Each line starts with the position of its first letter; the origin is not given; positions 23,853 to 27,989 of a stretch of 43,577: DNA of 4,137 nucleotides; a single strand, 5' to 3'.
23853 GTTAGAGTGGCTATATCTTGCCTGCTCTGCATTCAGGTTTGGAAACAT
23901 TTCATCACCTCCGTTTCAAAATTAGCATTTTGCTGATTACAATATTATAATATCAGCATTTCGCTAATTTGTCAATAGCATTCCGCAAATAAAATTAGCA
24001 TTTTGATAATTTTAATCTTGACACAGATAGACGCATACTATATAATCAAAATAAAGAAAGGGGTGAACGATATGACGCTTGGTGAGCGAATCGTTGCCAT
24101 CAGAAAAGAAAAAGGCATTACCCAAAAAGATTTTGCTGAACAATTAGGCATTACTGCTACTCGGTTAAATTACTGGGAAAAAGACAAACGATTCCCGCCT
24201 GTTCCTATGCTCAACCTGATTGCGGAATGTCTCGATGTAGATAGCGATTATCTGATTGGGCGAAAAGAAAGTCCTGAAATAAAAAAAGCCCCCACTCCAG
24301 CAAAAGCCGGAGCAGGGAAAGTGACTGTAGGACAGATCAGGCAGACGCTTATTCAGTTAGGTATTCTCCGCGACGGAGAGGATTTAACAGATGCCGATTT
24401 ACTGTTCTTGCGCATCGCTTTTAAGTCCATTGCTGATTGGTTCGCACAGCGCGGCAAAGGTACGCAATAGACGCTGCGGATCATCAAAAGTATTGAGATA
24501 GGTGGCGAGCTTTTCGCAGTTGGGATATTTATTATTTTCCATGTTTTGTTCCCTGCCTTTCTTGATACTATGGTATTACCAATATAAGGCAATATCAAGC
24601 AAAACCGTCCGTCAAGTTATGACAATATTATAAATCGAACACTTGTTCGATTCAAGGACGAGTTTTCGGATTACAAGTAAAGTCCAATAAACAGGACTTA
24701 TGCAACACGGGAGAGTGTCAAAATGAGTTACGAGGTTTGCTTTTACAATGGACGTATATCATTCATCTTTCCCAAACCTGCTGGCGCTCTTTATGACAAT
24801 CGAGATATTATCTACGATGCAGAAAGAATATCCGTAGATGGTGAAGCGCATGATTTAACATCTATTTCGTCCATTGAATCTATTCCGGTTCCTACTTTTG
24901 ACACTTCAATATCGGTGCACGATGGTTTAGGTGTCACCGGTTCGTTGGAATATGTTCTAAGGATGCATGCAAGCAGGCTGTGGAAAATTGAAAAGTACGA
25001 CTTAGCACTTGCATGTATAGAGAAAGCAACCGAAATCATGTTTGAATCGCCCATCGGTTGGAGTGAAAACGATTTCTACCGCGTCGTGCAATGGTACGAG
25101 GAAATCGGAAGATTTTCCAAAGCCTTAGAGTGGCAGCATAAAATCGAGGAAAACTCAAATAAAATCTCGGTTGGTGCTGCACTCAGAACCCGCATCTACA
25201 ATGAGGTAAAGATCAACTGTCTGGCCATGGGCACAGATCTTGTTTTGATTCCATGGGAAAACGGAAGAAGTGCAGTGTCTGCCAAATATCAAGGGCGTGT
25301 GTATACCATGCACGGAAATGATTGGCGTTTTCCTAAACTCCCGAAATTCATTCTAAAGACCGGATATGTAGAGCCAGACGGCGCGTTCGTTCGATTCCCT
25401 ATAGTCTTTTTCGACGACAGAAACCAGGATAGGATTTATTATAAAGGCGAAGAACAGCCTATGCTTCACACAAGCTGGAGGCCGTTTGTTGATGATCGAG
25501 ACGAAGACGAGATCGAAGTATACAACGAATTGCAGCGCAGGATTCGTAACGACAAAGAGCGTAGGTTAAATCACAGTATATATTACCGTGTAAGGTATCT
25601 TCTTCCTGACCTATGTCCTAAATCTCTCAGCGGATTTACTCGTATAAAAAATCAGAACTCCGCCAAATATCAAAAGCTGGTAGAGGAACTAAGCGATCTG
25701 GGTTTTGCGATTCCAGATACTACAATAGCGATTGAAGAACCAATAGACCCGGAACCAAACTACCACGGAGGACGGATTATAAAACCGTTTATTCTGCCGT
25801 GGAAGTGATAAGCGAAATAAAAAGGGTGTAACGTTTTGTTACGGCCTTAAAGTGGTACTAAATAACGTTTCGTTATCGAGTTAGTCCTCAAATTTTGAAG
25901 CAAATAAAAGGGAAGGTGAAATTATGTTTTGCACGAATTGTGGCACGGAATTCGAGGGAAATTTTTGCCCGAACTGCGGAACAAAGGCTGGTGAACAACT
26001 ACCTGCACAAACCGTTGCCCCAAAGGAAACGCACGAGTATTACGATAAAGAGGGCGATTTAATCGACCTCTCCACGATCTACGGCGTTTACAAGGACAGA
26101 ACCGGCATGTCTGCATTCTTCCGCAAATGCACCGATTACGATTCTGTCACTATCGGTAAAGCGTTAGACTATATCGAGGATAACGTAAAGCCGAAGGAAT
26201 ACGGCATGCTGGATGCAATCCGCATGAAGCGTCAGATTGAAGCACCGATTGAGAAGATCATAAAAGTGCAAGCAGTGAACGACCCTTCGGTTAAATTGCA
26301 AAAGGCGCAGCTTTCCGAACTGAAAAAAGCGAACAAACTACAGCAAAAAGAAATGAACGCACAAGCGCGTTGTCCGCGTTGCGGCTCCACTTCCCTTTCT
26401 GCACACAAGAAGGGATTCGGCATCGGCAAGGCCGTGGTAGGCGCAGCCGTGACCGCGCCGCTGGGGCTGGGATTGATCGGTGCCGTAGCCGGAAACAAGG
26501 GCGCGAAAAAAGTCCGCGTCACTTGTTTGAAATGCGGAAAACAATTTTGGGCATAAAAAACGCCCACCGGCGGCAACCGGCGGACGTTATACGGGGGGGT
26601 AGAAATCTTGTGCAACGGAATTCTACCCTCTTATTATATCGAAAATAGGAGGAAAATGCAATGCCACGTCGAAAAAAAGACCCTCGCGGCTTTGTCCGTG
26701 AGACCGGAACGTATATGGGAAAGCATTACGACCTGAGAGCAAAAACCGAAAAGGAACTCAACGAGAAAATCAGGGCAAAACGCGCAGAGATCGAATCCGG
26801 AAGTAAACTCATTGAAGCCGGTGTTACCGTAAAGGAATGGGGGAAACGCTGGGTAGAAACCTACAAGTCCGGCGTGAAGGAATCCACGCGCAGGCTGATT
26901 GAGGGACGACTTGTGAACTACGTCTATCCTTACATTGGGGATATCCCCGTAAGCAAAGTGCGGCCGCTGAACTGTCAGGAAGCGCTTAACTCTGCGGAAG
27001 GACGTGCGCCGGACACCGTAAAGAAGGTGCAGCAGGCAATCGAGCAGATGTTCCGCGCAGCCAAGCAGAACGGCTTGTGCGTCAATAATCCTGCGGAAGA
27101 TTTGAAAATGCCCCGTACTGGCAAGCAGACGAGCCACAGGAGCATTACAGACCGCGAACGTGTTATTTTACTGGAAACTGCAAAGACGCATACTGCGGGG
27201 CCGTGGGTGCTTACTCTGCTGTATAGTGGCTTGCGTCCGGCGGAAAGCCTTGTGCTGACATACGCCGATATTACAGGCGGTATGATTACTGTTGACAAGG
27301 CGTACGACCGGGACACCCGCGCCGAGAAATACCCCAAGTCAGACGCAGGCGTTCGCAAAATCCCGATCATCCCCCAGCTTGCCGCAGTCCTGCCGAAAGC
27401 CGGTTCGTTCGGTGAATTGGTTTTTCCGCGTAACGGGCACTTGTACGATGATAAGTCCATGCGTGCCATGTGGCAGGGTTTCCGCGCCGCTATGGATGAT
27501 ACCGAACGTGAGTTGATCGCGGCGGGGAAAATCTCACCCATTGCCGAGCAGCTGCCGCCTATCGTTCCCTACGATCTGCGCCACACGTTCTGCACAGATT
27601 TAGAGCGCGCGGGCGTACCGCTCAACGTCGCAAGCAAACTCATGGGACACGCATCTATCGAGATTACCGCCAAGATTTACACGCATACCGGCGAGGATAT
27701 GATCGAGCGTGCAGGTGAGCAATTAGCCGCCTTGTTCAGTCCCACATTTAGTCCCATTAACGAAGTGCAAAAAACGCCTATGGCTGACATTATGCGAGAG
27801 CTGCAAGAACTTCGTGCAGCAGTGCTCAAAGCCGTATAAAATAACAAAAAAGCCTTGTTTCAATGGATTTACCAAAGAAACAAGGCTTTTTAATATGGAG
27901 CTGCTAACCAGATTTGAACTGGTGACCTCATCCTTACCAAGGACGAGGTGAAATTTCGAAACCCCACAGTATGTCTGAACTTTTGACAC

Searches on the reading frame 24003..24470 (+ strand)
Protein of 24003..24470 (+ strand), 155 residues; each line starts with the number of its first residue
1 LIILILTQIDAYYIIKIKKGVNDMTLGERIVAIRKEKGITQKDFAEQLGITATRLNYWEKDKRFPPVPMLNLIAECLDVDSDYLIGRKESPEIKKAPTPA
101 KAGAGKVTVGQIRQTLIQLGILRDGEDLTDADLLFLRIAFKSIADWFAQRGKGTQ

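Call 85: search_protein_families(library=phrogs, proteins=[window:24003-24470:+], max_evalue=0.00001)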
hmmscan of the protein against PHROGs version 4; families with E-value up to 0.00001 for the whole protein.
window:24003-24470:+ (155 aa): 11 families
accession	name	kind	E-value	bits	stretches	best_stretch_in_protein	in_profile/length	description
phrog_8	-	transcription regulation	3.9e-22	80.2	1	16-114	67-150/346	transcriptional regulator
phrog_4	-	transcription regulation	2.5e-16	60.7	1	22-109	133-216/400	transcriptional repressor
phrog_2967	-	transcription regulation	8.8e-15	55.9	1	22-91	7-76/225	transcriptional regulator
phrog_3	-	transcription regulation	1.4e-14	55.7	1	20-100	83-161/430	transcriptional repressor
phrog_2328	-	transcription regulation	2.9e-12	47.5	1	22-91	12-81/128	transcriptional repressor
phrog_2439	-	transcription regulation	2.9e-10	40.6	1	25-91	7-72/367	transcriptional regulator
phrog_5823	-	transcription regulation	7e-09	36.3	1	23-98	4-80/404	transcriptional regulator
phrog_1373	-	transcription regulation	9.5e-09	36.5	1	25-94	63-132/166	transcriptional regulator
phrog_2104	-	unknown function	4.8e-08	34.2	1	28-74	42-88/103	-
phrog_7241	-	transcription regulation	1.3e-06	29.5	1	29-85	65-121/122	transcriptional regulator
phrog_4779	-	transcription regulation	6.2e-06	27.6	1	24-77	1-56/98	transcriptional regulator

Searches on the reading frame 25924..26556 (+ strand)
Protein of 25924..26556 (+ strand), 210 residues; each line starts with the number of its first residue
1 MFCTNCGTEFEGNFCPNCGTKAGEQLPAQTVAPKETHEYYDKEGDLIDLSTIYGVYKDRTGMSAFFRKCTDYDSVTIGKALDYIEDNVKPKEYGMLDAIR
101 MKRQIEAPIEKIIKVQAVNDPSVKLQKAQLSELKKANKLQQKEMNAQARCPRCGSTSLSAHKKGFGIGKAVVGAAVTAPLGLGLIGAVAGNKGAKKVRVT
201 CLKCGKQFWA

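Call 85: search_protein_families(library=phrogs, proteins=[window:25924-26556:+], max_evalue=0.00001)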
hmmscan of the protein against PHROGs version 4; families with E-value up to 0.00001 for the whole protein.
window:25924-26556:+ (210 aa): 6 families
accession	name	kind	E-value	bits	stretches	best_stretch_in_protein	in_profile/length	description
phrog_2546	-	unknown function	1.3e-38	134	1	1-210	1-180/180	-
phrog_3845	-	unknown function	3.5e-18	67.2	1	61-208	72-212/216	-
phrog_24502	-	other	4.6e-14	53.8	1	127-208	96-174/177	zinc-finger domain protein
phrog_6837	-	unknown function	1.3e-09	39.4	1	121-208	45-130/134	-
phrog_9859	-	unknown function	4.2e-07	31.2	1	134-208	38-113/116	-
phrog_37018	-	unknown function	9.3e-06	26.9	1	145-208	91-153/157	-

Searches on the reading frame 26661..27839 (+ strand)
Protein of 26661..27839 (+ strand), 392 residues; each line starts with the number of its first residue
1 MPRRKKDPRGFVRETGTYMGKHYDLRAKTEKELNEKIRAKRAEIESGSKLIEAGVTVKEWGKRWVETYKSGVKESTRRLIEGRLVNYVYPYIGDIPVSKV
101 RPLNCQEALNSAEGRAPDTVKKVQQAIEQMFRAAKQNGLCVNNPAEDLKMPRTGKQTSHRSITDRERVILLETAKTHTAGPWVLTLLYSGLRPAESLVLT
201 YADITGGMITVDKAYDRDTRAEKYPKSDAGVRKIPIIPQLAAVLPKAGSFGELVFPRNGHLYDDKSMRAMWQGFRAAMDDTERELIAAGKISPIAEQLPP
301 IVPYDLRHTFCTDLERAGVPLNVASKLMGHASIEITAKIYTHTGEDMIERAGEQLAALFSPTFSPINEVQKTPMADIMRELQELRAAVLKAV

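Call 85: search_protein_families(library=phrogs, proteins=[window:26661-27839:+], max_evalue=0.00001)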
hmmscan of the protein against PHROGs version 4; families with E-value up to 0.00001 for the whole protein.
window:26661-27839:+ (392 aa): 3 families
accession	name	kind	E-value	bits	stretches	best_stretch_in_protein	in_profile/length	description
phrog_1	-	integration and excision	2.8e-57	196.3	1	15-375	121-465/611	integrase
phrog_216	-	integration and excision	1.9e-26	93.8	1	119-384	14-264/301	integrase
phrog_7685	-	integration and excision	5.9e-10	40.1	1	300-359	180-239/240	integrase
